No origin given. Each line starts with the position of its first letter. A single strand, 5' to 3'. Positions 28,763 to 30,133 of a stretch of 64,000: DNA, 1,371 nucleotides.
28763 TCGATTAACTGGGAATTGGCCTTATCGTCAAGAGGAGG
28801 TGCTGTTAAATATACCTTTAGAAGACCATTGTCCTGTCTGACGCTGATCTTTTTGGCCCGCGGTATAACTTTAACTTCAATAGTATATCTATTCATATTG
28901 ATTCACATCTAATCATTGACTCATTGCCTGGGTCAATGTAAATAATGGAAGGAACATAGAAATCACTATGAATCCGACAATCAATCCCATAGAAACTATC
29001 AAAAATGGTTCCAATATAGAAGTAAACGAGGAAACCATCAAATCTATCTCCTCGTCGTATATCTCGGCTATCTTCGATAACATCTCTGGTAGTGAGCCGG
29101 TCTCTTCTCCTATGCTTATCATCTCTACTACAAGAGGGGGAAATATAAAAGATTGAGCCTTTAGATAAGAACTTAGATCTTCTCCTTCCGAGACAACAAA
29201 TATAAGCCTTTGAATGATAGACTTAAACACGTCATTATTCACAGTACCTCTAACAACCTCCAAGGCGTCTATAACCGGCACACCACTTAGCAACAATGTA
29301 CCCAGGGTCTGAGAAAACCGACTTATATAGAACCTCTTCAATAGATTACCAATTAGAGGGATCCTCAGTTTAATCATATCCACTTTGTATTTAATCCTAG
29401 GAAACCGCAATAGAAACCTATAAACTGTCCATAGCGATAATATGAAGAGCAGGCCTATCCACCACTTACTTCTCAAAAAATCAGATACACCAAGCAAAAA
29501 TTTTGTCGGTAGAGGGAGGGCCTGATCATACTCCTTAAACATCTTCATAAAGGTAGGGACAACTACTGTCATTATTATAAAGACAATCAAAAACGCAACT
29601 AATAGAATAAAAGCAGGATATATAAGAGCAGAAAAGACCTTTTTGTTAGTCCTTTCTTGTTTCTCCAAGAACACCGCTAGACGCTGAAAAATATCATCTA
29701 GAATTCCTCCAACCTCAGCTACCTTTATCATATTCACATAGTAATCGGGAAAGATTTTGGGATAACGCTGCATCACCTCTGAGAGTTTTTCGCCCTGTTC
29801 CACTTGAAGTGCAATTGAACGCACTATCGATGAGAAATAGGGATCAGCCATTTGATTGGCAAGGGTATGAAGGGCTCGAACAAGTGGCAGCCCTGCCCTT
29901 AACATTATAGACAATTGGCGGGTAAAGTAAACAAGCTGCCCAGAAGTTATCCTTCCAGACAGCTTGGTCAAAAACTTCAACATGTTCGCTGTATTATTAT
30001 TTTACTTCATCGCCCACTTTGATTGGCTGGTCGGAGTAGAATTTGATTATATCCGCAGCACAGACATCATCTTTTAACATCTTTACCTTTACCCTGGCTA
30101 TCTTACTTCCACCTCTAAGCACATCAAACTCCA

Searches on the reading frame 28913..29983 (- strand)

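Call 41: search_protein_families(library=ncbifam, proteins=[window:28913-29983:-], max_evalue=0.00001)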
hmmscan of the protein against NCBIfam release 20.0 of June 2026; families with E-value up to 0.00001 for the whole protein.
window:28913-29983:- (356 aa): 7 families
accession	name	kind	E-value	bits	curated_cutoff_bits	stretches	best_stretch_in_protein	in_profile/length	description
TIGR02120.1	GspF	equivalog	4.7e-105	352.1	424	1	8-353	56-400/401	type II secretion system inner membrane protein GspF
NF052607.1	T4PiliAsmPilCThrm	equivalog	3.5e-99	332.6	700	1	16-356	67-406/406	type IV pilus assembly protein PilC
NF052606.1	T4PiliAsmPilCMyx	equivalog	1.7e-97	326.9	700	1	10-354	75-418/419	type IV pilus assembly protein PilC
NF007861.0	PRK10573.1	equivalog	1e-79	268.5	401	1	15-355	59-399/401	protein transport protein HofC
NF047826.1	T3SSXpsF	equivalog_domain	5.7e-67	226.3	650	1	12-354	63-404/405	type II secretion system protein XpsF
NF041012.2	T4P_ComGB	equivalog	8.3e-41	140.4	240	2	78-350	60-330/332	competence type IV pilus assembly protein ComGB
NF004705.1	PRK06041.1-3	equivalog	1.3e-08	34.2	400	0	52-155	293-392/465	archaellar assembly protein ArlJ/FlaJ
